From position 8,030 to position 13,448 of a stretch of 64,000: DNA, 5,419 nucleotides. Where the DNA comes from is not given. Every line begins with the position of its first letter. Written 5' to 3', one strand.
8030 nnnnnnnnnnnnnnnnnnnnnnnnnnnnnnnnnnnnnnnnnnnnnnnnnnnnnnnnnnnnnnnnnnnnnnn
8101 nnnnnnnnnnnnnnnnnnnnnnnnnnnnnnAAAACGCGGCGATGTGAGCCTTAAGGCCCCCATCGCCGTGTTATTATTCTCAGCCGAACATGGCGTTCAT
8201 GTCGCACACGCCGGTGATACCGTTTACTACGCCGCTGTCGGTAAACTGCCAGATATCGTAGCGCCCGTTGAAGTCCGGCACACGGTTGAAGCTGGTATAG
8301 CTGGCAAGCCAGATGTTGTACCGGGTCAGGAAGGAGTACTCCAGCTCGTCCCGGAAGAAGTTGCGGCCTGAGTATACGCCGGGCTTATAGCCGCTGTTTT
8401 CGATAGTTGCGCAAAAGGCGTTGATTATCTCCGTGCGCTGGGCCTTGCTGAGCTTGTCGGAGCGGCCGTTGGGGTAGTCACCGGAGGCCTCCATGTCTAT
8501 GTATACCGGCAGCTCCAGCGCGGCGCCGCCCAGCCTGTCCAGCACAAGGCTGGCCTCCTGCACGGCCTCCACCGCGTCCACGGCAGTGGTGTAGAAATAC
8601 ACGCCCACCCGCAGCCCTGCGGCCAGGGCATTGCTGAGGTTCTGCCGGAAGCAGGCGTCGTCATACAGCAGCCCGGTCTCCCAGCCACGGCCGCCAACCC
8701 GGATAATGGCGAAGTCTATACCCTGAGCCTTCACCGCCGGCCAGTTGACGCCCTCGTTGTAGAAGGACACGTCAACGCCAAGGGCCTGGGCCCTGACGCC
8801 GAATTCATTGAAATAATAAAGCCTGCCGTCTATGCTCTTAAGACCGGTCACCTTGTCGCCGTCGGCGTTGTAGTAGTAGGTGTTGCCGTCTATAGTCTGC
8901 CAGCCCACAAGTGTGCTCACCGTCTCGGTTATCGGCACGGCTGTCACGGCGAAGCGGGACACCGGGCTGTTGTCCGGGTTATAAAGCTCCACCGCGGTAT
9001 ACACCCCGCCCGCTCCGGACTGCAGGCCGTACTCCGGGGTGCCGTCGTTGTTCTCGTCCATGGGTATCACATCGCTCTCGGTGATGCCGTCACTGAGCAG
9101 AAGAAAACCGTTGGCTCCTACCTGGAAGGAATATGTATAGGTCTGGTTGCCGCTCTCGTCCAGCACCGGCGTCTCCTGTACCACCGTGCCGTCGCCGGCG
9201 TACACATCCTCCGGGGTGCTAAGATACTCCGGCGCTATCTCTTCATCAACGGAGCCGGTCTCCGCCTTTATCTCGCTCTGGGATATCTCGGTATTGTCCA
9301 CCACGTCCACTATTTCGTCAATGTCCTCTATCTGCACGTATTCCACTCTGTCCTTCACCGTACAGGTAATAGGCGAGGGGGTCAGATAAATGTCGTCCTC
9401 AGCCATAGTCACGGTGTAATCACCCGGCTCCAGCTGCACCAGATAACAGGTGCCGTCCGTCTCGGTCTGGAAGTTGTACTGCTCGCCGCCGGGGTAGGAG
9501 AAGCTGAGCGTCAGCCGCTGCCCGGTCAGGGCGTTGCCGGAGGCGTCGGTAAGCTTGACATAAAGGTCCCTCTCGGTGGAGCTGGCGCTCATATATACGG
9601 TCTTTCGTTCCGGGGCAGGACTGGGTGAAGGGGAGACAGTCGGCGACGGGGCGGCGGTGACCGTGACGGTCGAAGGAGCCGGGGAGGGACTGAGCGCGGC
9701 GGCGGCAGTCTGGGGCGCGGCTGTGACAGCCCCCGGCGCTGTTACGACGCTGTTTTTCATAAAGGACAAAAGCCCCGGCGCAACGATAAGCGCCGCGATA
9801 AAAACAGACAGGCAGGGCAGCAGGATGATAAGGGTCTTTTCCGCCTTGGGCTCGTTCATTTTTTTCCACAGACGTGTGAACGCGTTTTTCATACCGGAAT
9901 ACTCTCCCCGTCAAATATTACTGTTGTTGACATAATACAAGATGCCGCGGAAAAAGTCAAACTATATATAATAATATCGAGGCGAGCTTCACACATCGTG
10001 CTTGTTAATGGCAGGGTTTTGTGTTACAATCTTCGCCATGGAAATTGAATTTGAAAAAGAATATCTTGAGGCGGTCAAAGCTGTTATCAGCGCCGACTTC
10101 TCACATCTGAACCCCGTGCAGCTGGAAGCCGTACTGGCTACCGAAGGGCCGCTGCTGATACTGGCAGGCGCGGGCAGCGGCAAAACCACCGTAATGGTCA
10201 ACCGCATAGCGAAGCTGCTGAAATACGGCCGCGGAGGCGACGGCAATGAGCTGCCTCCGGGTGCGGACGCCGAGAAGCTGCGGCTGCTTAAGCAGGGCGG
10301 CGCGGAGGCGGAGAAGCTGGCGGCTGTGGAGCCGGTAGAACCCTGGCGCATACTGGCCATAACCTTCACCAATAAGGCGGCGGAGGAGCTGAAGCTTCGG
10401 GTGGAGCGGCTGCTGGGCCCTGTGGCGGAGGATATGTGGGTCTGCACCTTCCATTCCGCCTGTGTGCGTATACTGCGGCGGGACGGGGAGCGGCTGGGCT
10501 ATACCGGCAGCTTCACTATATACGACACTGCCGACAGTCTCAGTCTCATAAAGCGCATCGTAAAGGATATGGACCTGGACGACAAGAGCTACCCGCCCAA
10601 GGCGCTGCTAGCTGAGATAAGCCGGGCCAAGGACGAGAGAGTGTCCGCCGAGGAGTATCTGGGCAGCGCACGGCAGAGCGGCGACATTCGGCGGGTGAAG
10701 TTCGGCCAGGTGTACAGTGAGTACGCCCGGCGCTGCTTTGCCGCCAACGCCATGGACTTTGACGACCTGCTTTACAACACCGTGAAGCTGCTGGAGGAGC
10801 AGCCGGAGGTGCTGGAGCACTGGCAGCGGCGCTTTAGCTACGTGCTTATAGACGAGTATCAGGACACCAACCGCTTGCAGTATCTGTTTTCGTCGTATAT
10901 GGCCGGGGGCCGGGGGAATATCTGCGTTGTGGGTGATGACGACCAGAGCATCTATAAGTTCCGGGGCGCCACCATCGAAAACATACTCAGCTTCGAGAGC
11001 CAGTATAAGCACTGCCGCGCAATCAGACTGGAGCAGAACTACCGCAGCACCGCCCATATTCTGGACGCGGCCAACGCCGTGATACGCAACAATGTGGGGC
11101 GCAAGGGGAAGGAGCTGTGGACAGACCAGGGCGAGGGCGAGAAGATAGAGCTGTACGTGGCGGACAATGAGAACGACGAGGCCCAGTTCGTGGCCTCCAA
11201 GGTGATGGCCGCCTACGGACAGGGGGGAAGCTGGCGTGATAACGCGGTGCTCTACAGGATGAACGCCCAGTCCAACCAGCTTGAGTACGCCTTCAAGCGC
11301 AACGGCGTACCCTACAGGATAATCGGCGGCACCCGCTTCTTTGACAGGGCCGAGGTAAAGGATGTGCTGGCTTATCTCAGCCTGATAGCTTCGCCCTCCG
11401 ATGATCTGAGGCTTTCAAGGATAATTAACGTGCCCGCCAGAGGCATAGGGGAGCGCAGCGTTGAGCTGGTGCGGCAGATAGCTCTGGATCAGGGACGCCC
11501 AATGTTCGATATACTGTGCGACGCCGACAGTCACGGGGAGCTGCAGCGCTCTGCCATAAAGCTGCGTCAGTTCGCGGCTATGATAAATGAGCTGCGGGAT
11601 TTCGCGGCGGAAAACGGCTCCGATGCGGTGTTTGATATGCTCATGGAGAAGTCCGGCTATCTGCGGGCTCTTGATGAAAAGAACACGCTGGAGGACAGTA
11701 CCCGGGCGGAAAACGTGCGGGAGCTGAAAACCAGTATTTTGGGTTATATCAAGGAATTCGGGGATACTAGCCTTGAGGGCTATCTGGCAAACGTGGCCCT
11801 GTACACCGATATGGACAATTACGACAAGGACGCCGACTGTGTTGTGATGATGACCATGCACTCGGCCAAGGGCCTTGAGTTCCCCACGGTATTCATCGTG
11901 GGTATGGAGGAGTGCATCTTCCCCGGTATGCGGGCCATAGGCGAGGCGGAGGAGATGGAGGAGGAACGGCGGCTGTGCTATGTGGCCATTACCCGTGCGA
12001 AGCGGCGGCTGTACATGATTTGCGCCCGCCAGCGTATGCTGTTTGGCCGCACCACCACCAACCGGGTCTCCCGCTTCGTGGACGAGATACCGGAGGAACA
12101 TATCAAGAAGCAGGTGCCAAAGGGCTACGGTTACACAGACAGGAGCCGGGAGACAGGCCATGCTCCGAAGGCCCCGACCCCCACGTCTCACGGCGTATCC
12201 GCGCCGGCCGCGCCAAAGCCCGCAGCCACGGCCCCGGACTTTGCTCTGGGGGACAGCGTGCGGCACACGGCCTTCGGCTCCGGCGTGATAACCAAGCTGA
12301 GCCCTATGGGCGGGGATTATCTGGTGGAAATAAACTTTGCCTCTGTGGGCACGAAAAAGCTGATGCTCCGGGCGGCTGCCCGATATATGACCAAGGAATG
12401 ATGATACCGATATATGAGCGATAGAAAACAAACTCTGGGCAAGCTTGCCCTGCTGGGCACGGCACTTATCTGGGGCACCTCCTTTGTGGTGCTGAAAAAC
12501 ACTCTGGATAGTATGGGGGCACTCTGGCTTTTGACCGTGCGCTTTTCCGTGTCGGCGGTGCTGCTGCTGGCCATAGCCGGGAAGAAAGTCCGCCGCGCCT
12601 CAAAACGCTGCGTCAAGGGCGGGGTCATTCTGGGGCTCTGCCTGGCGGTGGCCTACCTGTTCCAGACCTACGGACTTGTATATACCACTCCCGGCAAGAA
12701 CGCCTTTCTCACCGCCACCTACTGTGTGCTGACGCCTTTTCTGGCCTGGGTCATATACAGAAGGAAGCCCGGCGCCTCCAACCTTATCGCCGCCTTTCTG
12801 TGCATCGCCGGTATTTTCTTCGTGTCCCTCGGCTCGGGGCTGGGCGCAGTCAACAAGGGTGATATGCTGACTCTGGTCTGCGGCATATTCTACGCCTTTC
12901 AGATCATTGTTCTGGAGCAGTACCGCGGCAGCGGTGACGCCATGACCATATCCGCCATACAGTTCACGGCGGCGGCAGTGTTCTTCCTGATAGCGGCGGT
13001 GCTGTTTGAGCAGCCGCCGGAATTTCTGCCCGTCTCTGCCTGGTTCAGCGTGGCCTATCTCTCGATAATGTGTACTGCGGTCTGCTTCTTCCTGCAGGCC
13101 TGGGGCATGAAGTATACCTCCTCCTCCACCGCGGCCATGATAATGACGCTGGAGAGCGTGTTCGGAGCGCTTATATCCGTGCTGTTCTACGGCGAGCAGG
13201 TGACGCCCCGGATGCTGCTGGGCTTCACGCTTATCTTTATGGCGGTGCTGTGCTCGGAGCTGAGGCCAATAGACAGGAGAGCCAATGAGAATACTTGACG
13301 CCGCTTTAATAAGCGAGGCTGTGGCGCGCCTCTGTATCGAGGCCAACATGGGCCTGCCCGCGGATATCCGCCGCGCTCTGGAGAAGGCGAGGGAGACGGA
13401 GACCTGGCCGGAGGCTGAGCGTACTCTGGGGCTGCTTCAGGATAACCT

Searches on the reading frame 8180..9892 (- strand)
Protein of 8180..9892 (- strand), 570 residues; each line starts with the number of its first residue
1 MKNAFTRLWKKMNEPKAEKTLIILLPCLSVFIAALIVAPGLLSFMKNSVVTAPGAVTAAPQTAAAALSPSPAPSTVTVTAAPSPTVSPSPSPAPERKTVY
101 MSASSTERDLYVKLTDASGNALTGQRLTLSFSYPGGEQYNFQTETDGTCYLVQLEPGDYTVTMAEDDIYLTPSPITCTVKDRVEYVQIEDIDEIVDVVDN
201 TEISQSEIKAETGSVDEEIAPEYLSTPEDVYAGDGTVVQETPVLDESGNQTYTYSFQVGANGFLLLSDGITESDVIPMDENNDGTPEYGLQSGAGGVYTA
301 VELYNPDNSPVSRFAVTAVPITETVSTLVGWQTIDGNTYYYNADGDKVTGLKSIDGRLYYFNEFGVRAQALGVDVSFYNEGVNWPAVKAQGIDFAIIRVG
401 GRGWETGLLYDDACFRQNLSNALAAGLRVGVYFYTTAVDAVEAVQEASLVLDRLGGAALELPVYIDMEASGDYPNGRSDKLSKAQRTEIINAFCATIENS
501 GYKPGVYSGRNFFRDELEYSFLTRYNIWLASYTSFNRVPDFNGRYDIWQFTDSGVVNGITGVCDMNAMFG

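Call 70: search_protein_families(library=pfam, proteins=[window:8180-9892:-], max_evalue=0.00001)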
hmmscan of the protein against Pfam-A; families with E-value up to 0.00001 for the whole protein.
window:8180-9892:- (570 aa): 2 families
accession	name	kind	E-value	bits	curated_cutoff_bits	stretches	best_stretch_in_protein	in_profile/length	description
PF01183.26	Glyco_hydro_25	-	3e-30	106.3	27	1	373-559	1-180/180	Glycosyl hydrolases family 25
PF19127.6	Choline_bind_3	-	9.6e-10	38.7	27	1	329-363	2-37/47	Choline-binding repeat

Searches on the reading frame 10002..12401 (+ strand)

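Call 41: search_protein_families(library=pfam, proteins=[window:10002-12401:+], max_evalue=0.00001)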
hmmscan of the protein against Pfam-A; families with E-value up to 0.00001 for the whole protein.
window:10002-12401:+ (799 aa): 6 families
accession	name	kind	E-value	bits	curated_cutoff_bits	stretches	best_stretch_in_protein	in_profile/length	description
PF00580.27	UvrD-helicase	-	7.5e-84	282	23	2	109-336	40-271/271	UvrD/REP helicase N-terminal domain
PF13361.12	UvrD_C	-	2.1e-75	254.8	25.6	1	341-676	1-349/350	UvrD-like helicase C-terminal domain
PF13245.12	AAA_19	-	1.9e-16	60.9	25.1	1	40-321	1-134/134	AAA domain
PF13538.12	UvrD_C_2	-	6.8e-11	42.3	27.4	1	615-673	3-52/52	UvrD-like helicase C-terminal domain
PF01443.25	Viral_helicase1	-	1.9e-09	38.1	21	0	586-673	151-227/228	Viral superfamily 1 RNA helicase core domain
PF21196.3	PcrA_UvrD_tudor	-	3.6e-07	30.4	23.9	1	750-790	2-42/48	PcrA/UvrD tudor domain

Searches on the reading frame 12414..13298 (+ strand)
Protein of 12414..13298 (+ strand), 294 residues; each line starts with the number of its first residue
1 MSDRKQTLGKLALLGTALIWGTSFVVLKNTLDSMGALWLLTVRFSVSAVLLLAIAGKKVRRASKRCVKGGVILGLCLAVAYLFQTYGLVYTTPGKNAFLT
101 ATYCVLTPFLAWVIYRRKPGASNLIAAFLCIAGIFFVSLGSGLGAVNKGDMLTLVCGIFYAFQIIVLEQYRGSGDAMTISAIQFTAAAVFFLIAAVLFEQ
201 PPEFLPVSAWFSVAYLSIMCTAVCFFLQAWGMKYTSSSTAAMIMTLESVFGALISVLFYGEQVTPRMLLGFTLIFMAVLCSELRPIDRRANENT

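Call 70: search_protein_families(library=pfam, proteins=[window:12414-13298:+], max_evalue=0.00001)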
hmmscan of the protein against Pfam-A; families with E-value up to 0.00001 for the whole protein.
window:12414-13298:+ (294 aa): 1 family
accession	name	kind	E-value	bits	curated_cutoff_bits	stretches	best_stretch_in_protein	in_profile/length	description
PF00892.27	EamA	-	5.1e-44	150.3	28.2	2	148-280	2-132/135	EamA-like transporter family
